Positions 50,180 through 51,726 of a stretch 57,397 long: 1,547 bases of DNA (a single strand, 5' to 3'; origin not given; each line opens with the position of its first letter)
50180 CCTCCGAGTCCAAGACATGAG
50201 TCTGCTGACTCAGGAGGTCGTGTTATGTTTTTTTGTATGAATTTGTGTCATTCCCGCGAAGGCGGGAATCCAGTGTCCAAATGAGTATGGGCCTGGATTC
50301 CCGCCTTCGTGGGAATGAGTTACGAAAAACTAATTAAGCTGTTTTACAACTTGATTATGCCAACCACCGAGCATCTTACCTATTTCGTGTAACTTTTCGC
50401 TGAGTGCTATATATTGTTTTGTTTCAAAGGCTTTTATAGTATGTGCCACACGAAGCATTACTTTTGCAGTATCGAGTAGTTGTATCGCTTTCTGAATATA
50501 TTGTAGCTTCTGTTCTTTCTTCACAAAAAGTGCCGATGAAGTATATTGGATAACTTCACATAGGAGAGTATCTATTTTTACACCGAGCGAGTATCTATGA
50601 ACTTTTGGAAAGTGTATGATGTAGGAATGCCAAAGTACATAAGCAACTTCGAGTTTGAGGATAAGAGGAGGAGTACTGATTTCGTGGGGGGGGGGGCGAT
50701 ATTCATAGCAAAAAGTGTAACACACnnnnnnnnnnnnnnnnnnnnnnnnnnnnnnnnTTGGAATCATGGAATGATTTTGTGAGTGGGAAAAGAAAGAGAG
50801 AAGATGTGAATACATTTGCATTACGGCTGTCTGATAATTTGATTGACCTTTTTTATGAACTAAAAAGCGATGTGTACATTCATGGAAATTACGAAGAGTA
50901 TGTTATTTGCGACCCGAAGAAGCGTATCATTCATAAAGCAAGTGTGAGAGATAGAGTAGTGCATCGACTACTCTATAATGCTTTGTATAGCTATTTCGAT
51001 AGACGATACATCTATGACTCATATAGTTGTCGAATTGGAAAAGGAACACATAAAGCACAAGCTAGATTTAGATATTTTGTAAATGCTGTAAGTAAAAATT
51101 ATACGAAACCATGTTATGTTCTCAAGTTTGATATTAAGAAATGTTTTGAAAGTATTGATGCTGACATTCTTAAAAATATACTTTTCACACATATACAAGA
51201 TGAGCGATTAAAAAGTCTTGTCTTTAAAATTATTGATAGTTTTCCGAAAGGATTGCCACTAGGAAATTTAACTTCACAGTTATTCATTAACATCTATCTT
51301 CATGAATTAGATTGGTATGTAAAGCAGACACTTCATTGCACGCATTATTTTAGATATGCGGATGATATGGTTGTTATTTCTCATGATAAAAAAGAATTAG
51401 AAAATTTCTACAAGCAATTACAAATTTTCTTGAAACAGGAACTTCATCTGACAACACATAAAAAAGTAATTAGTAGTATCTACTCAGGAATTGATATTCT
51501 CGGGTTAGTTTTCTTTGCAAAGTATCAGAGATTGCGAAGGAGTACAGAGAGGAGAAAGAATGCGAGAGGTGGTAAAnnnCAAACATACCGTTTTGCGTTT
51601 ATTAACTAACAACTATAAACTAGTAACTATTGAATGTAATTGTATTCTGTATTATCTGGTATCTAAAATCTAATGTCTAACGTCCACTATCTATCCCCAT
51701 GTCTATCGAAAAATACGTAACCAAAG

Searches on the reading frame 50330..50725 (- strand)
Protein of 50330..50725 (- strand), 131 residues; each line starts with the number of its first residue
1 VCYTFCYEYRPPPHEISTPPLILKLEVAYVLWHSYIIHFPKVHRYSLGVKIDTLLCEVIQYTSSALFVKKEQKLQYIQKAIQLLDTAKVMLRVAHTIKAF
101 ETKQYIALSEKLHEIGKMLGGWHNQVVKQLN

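Call 10: search_protein_families(library=pfam, proteins=[window:50330-50725:-], max_evalue=0.01)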
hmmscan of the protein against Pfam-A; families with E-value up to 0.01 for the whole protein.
window:50330-50725:- (131 aa): 1 family
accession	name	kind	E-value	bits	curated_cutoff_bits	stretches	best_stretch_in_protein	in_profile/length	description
PF22296.2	bAvd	-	5.4e-13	49.8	40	1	36-125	18-106/107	bAvd-like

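Call 66: search_protein_families(library=ncbifam, proteins=[window:50330-50725:-, P0125], max_evalue=0.01)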
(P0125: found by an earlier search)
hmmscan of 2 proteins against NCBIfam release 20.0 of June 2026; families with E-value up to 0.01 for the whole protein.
window:50330-50725:- (131 aa): 1 family
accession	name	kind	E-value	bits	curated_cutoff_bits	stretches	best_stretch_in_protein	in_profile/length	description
NF033474.1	DivGenRetAVD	equivalog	5.1e-16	58.9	80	1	22-123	4-103/104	diversity-generating retroelement protein Avd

P0125 (292 aa): 6 families
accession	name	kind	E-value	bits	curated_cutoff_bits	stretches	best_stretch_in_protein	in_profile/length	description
TIGR04416.1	group_II_RT_mat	equivalog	1.3e-30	106.8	300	1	35-276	24-272/353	group II intron reverse transcriptase/maturase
NF041747.1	Drt3a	equivalog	1.1e-19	71.1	200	1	136-261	109-241/412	antiviral reverse transcriptase Drt3a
NF038233.2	retron_St85_RT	exception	4e-15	55.8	235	1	132-273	83-232/289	retron St85 family RNA-directed DNA polymerase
NF041746.1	Drt2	equivalog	4.2e-11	42.7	390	1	183-260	222-301/416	antiviral reverse transcriptase Drt2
NF041749.1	Drt4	equivalog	1.9e-05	23.8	450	1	183-258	193-267/489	antiviral reverse transcriptase Drt4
NF041750.1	Drt5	equivalog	9.1e-05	21.6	550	1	114-254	102-247/484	antiviral reverse transcriptase Drt5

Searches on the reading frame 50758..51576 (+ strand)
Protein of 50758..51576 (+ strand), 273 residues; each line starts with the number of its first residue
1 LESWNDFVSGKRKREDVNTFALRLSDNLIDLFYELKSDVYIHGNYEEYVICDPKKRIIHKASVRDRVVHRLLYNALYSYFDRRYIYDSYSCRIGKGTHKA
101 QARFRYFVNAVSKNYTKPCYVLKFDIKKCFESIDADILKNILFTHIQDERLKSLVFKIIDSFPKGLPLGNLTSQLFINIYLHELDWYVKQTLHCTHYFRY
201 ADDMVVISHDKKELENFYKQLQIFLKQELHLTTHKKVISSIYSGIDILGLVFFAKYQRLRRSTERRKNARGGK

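Call 10: search_protein_families(library=pfam, proteins=[window:50758-51576:+], max_evalue=0.01)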
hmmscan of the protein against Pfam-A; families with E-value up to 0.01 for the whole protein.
window:50758-51576:+ (273 aa): 1 family
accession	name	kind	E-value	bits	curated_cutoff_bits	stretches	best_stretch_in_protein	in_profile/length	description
PF00078.32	RVT_1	-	9.7e-19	68.3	29.6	1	54-250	8-203/205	Reverse transcriptase (RNA-dependent DNA polymerase)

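Call 66: search_protein_families(library=ncbifam, proteins=[P0125], max_evalue=0.01)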
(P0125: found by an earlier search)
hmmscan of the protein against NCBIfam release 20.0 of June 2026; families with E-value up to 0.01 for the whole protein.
P0125 (292 aa): 6 families
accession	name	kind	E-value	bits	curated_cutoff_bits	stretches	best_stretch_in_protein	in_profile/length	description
TIGR04416.1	group_II_RT_mat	equivalog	1.3e-30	106.8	300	1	35-276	24-272/353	group II intron reverse transcriptase/maturase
NF041747.1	Drt3a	equivalog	1.1e-19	71.1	200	1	136-261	109-241/412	antiviral reverse transcriptase Drt3a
NF038233.2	retron_St85_RT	exception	4e-15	55.8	235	1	132-273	83-232/289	retron St85 family RNA-directed DNA polymerase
NF041746.1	Drt2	equivalog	4.2e-11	42.7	390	1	183-260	222-301/416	antiviral reverse transcriptase Drt2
NF041749.1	Drt4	equivalog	1.9e-05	23.8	450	1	183-258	193-267/489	antiviral reverse transcriptase Drt4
NF041750.1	Drt5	equivalog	9.1e-05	21.6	550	1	114-254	102-247/484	antiviral reverse transcriptase Drt5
